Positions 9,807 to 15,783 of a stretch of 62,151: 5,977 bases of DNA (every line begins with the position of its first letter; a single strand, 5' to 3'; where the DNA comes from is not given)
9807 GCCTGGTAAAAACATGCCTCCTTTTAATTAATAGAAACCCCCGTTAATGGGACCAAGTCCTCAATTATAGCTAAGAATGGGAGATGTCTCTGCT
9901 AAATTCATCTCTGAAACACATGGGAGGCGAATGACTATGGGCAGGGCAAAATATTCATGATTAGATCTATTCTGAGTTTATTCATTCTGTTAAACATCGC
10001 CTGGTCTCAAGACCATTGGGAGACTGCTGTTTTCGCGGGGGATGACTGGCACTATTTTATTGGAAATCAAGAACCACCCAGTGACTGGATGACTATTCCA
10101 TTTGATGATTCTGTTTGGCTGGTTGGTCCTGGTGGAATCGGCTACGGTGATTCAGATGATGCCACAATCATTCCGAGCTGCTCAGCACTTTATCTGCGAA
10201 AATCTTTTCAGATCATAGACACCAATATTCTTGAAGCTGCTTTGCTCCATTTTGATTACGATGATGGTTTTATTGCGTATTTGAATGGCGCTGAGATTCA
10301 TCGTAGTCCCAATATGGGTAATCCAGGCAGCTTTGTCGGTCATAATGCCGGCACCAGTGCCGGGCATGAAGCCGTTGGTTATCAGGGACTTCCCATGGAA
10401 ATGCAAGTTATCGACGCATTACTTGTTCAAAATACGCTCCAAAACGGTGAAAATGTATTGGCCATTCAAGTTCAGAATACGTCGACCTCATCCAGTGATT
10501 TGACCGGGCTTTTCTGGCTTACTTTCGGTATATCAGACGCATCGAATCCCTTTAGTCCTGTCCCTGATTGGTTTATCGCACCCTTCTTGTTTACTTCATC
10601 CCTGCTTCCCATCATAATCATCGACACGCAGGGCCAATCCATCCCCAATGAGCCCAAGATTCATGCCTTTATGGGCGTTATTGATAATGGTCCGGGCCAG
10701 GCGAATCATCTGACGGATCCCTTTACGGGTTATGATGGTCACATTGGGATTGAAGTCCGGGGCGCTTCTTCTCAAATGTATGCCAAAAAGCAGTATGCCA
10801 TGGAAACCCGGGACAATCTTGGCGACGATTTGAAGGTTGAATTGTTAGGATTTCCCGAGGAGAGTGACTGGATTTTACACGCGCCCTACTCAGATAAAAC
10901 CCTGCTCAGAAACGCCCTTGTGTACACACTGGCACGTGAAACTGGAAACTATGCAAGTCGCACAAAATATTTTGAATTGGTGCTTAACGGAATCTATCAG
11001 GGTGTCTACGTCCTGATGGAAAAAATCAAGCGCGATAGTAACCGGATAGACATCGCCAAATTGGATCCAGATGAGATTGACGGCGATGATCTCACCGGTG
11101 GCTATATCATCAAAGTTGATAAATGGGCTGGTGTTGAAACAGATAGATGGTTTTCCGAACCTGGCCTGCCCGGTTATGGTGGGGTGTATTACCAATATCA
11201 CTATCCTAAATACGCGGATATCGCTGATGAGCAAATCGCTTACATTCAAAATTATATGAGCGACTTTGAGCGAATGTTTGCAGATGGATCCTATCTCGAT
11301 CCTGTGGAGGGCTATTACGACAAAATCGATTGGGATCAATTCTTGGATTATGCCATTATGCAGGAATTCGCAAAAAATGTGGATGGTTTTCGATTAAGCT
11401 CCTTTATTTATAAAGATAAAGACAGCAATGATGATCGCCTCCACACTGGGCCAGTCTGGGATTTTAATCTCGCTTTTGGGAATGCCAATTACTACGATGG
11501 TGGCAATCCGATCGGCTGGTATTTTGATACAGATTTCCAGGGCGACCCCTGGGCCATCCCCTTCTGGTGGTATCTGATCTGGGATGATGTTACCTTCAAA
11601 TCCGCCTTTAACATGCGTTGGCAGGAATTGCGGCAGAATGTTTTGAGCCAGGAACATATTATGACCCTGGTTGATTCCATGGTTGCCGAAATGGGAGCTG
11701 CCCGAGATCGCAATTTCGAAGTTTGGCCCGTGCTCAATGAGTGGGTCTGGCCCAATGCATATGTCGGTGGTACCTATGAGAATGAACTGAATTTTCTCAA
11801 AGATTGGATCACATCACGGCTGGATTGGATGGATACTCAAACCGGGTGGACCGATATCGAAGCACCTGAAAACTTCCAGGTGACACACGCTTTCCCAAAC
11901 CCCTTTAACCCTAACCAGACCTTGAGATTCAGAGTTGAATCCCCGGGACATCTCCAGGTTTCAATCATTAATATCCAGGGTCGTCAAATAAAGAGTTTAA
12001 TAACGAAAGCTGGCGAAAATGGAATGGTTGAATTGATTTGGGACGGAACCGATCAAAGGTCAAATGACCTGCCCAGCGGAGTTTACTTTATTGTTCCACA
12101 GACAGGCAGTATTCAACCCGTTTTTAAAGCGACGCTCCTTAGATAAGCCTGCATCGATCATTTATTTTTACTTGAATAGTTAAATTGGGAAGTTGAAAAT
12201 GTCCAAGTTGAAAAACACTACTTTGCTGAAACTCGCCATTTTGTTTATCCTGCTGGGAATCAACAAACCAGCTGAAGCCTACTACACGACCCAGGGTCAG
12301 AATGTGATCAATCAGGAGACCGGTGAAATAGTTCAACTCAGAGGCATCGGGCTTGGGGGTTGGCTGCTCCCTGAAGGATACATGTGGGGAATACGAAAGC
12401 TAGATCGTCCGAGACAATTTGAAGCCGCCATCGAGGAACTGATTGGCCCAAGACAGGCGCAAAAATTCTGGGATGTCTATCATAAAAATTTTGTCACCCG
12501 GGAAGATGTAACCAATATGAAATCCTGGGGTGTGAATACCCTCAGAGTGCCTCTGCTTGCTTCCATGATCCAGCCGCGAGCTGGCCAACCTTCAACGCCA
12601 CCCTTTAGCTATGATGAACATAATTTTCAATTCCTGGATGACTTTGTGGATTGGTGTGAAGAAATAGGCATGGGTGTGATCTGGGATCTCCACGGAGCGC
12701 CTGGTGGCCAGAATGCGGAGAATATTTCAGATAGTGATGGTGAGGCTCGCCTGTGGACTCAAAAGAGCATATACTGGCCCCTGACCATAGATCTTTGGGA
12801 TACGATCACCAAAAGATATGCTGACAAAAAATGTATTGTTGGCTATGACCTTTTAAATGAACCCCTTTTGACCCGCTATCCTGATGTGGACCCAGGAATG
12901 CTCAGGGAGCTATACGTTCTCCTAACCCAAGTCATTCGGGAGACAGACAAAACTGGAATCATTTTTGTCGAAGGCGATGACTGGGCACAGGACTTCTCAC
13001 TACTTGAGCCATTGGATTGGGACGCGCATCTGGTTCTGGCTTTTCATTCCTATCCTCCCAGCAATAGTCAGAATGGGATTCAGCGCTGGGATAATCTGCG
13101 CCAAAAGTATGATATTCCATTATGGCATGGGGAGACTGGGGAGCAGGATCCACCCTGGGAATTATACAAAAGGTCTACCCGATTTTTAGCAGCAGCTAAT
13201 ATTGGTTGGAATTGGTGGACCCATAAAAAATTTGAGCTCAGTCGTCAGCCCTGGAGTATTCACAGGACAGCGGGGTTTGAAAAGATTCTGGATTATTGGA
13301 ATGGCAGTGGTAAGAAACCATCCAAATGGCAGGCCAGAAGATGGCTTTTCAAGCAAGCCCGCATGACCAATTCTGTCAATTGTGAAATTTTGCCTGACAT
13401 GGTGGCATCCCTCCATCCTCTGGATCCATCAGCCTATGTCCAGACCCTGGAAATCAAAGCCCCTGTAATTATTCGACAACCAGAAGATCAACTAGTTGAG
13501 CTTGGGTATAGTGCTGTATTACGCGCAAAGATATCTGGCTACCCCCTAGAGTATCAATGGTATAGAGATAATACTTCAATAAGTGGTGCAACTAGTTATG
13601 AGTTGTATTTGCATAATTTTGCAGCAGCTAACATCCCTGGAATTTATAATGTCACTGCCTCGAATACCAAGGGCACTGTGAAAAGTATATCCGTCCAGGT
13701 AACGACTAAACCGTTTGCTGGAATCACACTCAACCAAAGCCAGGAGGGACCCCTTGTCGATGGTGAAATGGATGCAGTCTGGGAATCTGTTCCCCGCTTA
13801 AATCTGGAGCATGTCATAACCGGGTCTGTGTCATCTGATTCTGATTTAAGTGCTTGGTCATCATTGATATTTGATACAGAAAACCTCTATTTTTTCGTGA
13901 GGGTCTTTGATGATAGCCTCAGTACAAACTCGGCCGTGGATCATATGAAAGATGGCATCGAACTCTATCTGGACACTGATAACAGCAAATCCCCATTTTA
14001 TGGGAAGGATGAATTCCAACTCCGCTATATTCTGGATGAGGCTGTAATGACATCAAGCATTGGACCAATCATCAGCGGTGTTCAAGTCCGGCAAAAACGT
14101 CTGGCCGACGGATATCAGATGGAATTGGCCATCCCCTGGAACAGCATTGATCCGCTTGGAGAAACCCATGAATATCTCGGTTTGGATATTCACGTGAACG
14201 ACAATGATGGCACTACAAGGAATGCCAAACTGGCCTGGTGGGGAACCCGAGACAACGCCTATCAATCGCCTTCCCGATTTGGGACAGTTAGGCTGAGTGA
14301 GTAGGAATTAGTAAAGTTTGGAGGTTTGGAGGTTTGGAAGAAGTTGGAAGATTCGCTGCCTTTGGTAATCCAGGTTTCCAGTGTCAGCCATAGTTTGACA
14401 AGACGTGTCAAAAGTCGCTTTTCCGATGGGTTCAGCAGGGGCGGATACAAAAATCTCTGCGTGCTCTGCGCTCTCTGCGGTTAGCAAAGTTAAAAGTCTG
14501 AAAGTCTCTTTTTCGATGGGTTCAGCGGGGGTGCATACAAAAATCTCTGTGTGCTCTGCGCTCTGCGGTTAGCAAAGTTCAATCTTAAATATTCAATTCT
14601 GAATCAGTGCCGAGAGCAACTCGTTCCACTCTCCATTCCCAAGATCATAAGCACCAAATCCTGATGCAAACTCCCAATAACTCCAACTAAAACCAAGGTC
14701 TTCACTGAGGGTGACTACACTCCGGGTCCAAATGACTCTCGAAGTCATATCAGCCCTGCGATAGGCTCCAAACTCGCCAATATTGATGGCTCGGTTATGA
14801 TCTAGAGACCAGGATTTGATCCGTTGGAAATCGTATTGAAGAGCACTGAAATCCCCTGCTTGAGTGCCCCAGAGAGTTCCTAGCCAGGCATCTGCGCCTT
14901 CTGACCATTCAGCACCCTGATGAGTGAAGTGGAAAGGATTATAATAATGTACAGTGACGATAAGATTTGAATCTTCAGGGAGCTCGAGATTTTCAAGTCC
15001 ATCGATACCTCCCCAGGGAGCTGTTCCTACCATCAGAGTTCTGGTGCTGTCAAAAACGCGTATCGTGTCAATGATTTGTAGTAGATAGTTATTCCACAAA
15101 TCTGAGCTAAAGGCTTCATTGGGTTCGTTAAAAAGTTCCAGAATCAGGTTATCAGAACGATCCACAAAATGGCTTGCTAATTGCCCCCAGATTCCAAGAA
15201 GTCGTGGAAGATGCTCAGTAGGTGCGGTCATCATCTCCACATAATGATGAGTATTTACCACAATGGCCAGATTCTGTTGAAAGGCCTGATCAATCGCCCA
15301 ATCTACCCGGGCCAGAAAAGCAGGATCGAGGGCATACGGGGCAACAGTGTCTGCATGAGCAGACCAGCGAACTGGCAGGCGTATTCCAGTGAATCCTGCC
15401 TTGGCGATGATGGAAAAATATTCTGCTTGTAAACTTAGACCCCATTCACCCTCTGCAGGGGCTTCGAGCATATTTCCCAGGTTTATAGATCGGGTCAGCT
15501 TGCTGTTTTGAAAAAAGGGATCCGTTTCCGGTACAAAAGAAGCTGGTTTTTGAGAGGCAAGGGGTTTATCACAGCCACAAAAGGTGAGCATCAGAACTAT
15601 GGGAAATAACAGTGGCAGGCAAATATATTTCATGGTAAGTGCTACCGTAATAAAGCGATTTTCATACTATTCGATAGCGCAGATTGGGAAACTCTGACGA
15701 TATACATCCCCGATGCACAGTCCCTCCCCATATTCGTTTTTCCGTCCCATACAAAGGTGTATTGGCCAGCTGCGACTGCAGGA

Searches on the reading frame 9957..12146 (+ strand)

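Call 12: search_protein_families(library=pfam, proteins=[window:9957-12146:+], max_evalue=0.001)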
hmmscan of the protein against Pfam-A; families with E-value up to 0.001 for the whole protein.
window:9957-12146:+ (729 aa): 2 families
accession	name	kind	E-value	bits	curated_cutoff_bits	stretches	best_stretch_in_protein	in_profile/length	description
PF08757.17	CotH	-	1e-57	196.5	23.8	1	265-625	1-322/322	CotH kinase protein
PF13860.13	FlgD_ig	-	2.8e-05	24.4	27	1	664-711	22-70/79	FlgD Ig-like domain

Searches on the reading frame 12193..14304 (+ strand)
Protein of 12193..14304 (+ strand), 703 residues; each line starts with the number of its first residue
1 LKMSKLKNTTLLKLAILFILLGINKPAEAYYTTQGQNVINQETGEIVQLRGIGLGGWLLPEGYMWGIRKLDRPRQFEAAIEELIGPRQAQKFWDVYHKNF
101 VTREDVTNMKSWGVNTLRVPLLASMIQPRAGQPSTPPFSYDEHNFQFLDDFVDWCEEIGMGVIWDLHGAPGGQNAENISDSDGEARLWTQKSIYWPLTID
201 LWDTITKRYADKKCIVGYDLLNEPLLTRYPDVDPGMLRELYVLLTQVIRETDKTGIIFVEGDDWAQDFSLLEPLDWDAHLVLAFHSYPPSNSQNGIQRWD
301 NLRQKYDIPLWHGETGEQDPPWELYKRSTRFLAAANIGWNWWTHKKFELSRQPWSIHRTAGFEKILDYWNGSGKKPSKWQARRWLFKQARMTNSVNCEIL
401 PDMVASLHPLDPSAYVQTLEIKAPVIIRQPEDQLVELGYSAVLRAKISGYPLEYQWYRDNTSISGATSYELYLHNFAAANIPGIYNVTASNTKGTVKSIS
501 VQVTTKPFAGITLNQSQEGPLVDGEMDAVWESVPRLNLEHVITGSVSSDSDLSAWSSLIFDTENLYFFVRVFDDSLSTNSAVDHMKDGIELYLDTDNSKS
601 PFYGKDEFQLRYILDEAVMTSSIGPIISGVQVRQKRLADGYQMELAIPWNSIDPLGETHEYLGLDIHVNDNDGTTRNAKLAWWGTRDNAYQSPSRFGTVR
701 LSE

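Call 12: search_protein_families(library=pfam, proteins=[window:12193-14304:+], max_evalue=0.001)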
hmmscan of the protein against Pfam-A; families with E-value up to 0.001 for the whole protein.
window:12193-14304:+ (703 aa): 3 families
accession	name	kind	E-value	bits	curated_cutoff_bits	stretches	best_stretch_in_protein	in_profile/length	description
PF06452.16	CBM9_1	-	2e-37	129.3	23.4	1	522-702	1-183/185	Carbohydrate family 9 binding domain-like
PF00150.24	Cellulase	-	7.8e-29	101.4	23.5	1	97-345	18-269/272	Cellulase (glycosyl hydrolase family 5)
PF13927.12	Ig_3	-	1.9e-05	25.5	30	1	424-491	2-78/78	Immunoglobulin domain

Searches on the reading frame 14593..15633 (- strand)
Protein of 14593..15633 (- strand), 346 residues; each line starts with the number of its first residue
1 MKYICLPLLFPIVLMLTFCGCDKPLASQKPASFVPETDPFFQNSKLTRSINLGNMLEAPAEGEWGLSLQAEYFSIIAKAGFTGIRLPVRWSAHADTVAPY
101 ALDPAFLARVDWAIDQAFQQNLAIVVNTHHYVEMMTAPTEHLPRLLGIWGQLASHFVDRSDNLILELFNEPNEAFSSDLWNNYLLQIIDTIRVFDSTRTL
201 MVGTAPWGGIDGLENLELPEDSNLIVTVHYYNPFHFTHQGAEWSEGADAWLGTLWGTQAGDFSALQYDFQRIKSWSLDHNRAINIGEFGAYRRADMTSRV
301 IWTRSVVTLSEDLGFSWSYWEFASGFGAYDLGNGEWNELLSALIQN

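Call 12: search_protein_families(library=pfam, proteins=[window:14593-15633:-], max_evalue=0.001)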
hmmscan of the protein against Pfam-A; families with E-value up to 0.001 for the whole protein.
window:14593-15633:- (346 aa): 1 family
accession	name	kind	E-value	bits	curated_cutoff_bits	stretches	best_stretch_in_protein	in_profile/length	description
PF00150.24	Cellulase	-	6.2e-44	151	23.5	1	64-322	17-268/272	Cellulase (glycosyl hydrolase family 5)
